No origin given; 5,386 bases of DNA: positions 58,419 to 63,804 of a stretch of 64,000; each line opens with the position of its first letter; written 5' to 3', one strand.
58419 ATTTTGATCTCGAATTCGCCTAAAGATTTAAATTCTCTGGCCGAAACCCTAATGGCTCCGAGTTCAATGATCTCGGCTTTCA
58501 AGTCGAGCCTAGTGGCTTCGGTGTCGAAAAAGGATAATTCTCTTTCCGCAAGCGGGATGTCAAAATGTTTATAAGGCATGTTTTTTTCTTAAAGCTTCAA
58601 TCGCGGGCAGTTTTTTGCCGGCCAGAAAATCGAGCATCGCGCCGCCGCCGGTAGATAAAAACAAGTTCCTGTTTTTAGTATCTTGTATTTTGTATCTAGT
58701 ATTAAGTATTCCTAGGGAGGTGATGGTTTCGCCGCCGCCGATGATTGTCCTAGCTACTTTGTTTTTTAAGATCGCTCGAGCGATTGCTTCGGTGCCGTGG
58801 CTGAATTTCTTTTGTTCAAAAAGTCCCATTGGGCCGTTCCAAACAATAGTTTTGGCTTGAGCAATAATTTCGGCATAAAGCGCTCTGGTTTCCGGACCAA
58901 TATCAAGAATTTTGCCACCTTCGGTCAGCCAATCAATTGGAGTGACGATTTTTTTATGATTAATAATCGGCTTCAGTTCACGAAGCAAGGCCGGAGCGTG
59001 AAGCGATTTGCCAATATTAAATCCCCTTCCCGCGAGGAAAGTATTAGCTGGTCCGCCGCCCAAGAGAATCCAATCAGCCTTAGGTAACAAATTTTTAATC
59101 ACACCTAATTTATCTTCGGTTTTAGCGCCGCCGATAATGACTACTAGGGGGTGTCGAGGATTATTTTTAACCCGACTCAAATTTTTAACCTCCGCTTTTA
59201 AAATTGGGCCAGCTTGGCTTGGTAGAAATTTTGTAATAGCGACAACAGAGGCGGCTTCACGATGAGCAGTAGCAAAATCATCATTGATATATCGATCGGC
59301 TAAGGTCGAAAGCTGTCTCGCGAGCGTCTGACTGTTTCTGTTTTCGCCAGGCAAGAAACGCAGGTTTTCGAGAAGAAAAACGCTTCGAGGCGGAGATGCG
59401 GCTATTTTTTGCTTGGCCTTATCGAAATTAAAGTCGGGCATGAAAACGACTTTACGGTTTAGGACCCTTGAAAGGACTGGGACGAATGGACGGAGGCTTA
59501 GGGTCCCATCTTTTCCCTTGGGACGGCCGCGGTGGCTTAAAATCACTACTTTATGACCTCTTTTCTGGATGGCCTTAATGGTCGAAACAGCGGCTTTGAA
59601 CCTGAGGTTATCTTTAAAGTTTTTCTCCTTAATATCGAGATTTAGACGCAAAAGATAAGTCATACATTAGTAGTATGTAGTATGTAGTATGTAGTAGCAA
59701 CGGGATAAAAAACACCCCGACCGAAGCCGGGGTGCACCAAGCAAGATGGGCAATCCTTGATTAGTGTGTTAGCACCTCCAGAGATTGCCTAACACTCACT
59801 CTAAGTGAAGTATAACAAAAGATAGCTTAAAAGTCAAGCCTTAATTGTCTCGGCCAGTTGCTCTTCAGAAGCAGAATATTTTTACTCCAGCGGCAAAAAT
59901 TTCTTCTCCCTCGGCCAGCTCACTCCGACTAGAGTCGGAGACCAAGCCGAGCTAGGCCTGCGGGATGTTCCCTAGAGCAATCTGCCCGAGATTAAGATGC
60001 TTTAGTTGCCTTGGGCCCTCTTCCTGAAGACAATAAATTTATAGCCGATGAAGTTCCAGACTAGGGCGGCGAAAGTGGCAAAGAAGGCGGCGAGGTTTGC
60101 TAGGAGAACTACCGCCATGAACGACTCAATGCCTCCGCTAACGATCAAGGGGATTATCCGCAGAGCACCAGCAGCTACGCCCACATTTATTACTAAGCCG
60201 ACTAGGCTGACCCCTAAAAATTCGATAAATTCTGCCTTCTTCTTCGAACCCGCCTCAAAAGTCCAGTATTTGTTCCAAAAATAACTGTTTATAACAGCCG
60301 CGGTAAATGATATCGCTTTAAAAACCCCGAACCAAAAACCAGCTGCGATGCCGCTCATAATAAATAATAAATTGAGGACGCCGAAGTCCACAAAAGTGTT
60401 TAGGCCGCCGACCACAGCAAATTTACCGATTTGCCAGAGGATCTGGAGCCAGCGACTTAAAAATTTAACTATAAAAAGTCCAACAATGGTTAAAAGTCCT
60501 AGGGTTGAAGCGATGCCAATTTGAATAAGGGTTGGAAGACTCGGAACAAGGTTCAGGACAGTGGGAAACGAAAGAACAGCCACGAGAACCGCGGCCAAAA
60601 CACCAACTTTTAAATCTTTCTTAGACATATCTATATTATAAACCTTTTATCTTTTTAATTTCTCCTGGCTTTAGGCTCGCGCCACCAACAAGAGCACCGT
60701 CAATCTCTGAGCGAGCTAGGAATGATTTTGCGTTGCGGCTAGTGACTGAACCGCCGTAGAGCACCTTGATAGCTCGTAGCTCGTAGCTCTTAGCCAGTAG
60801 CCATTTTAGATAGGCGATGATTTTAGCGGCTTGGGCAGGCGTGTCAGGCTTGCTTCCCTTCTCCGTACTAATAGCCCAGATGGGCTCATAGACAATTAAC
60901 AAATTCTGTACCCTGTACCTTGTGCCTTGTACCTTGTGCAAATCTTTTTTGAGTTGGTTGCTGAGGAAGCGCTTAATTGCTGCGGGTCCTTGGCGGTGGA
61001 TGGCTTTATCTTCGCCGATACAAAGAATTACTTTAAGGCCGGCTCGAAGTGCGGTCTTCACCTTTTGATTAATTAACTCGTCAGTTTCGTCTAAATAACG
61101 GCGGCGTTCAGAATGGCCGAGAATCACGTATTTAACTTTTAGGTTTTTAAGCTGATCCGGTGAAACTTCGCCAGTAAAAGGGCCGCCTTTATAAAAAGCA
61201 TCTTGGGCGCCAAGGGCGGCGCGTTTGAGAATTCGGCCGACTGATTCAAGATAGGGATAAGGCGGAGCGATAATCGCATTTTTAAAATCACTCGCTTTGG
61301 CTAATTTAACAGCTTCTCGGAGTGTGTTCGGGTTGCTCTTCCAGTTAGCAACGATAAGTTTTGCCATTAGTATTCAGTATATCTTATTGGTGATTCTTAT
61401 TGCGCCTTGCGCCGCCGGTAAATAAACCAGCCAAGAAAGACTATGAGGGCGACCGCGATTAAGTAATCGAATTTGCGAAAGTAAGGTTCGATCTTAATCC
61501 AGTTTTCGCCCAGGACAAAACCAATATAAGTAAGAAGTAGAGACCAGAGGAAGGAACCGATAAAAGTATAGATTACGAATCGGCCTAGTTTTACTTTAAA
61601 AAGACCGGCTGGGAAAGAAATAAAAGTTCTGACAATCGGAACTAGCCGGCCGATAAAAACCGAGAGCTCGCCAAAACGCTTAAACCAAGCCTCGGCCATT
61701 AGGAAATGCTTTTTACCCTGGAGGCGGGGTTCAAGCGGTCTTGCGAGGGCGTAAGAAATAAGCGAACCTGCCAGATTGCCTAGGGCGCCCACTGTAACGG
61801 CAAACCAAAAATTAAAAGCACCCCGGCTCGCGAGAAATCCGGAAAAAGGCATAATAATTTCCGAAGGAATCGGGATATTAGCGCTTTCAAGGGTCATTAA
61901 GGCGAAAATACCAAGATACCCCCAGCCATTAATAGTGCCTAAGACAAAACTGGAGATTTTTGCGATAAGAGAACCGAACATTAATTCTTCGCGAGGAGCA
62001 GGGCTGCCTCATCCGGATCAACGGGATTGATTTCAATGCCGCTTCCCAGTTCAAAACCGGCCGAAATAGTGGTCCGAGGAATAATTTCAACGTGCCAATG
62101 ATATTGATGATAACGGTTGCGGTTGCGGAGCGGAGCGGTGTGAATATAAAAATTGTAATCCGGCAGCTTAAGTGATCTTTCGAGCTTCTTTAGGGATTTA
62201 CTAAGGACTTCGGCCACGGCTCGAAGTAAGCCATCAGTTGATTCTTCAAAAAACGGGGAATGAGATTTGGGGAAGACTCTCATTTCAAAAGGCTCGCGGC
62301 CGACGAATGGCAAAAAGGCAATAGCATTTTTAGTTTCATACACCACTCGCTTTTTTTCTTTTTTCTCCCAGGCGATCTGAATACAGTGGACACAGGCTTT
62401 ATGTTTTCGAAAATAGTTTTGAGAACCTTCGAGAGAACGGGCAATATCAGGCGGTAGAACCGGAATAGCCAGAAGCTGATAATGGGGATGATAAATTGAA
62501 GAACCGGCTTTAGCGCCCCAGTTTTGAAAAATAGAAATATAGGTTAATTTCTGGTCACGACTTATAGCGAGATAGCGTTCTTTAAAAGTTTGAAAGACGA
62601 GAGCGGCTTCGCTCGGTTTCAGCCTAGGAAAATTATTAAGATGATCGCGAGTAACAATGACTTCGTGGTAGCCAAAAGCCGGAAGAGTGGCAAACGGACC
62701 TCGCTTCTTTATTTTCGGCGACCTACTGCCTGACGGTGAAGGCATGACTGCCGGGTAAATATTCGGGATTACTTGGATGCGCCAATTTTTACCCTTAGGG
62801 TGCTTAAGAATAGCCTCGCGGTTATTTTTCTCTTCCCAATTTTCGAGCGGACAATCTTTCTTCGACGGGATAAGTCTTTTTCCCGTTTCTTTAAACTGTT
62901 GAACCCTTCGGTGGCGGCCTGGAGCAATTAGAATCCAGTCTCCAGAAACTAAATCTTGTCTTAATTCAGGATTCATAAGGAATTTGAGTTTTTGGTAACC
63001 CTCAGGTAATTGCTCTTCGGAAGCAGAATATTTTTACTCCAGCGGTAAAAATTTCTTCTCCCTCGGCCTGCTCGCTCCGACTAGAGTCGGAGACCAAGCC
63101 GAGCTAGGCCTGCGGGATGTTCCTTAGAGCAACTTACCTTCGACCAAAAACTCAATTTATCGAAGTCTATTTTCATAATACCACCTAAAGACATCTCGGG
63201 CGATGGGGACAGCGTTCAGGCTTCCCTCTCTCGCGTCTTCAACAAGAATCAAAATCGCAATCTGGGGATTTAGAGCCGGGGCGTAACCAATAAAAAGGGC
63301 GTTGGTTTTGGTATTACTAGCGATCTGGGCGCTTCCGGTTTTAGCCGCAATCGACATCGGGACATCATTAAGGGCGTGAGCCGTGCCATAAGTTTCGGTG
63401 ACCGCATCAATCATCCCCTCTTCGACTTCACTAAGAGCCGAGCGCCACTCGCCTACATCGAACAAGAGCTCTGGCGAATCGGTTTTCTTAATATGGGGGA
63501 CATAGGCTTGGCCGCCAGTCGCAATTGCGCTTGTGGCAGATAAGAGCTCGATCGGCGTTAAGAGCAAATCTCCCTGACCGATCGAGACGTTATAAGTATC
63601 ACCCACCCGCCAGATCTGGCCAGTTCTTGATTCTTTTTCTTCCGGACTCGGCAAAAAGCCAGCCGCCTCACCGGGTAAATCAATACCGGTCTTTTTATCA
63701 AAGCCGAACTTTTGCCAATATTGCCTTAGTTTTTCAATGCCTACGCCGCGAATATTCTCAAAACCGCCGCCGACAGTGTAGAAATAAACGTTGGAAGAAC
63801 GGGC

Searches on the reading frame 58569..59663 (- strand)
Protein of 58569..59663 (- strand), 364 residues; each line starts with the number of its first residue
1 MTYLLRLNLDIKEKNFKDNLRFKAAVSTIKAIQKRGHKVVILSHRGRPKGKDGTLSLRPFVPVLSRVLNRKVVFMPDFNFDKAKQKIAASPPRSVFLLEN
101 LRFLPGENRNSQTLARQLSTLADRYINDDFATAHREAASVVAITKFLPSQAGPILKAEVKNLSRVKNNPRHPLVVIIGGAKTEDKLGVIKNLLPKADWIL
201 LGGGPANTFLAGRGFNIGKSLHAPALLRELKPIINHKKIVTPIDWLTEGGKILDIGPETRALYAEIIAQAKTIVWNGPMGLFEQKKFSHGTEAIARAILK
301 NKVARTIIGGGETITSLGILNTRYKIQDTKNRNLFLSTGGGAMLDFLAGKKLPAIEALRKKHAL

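Call 49: search_protein_families(library=pfam, proteins=[window:58569-59663:-], max_evalue=0.01)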
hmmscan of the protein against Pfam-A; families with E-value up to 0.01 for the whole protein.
window:58569-59663:- (364 aa): 1 family
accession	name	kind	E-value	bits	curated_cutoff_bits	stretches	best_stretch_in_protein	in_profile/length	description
PF00162.24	PGK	-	2.7e-103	346.4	27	1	7-350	17-379/379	Phosphoglycerate kinase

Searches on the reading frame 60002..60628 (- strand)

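Call 49: search_protein_families(library=pfam, proteins=[window:60002-60628:-], max_evalue=0.01)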
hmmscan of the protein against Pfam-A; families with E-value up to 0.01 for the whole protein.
window:60002-60628:- (208 aa): 1 family
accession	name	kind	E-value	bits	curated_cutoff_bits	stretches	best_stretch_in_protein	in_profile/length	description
PF04138.20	GtrA_DPMS_TM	-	3.6e-19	69.5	26.1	1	69-201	1-117/117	GtrA/DPMS, transmembrane domain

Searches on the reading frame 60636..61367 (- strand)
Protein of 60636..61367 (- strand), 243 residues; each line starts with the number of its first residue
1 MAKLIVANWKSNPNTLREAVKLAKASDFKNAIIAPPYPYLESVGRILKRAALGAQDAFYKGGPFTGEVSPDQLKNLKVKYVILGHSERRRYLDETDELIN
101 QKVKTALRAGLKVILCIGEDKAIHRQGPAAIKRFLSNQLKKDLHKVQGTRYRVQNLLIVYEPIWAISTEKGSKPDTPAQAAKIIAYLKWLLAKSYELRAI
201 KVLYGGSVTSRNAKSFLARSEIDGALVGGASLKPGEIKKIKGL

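Call 49: search_protein_families(library=pfam, proteins=[window:60636-61367:-], max_evalue=0.01)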
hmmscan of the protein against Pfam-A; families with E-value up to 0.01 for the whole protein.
window:60636-61367:- (243 aa): 1 family
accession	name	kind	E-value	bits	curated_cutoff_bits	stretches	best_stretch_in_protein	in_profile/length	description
PF00121.24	TIM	-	1.8e-63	214.8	20.1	1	3-240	1-241/245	Triosephosphate isomerase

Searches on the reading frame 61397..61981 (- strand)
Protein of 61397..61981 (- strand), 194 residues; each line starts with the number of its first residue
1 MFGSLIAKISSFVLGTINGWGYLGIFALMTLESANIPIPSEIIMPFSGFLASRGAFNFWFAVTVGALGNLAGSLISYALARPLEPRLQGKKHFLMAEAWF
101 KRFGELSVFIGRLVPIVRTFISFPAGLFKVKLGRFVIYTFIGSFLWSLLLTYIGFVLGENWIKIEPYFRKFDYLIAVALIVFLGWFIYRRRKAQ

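Call 49: search_protein_families(library=pfam, proteins=[window:61397-61981:-], max_evalue=0.01)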
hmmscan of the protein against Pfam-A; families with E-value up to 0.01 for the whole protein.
window:61397-61981:- (194 aa): 1 family
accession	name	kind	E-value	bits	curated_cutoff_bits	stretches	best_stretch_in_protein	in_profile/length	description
PF09335.16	VTT_dom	-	3.3e-22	79.7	33.9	1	38-154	1-121/123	VTT domain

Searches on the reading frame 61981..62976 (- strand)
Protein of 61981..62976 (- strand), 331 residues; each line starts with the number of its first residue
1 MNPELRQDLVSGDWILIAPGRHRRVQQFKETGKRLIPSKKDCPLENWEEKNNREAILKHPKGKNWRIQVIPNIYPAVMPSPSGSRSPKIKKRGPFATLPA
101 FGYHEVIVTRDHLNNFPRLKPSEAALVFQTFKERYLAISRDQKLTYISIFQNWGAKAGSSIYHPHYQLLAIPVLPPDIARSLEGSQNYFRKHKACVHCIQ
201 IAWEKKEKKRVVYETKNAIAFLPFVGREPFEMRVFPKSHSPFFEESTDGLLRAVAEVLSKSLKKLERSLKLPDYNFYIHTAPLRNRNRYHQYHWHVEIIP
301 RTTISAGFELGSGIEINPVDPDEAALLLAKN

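Call 49: search_protein_families(library=pfam, proteins=[window:61981-62976:-], max_evalue=0.01)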
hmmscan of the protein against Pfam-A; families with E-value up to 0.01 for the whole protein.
window:61981-62976:- (331 aa): 5 families
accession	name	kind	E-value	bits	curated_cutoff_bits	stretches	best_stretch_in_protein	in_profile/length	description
PF16268.10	DUF4921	-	1.8e-12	47.4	28.5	1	138-323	215-388/425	Domain of unknown function (DUF4921)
PF01087.27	GalP_UDP_transf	-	2.7e-11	44.7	22.1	1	5-175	14-184/184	Galactose-1-phosphate uridyl transferase, N-terminal domain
PF01230.28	HIT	-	2.8e-10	41.2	21.5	2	206-296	3-92/98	HIT domain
PF02744.22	GalP_UDP_tr_C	-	3.4e-06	27.3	29.2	1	186-297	6-118/165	Galactose-1-phosphate uridyl transferase, C-terminal domain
PF11969.13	DcpS_C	-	1.4e-05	26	24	1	201-296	6-99/114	Scavenger mRNA decapping enzyme C-term binding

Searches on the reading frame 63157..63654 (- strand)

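Call 49: search_protein_families(library=pfam, proteins=[window:63157-63654:-], max_evalue=0.01)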
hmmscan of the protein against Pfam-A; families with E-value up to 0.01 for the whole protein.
window:63157-63654:- (165 aa): 1 family
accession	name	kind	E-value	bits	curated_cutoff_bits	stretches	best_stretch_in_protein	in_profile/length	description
PF00905.27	Transpeptidase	-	5.5e-23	82.1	22.1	1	13-156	146-298/299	Penicillin binding protein transpeptidase domain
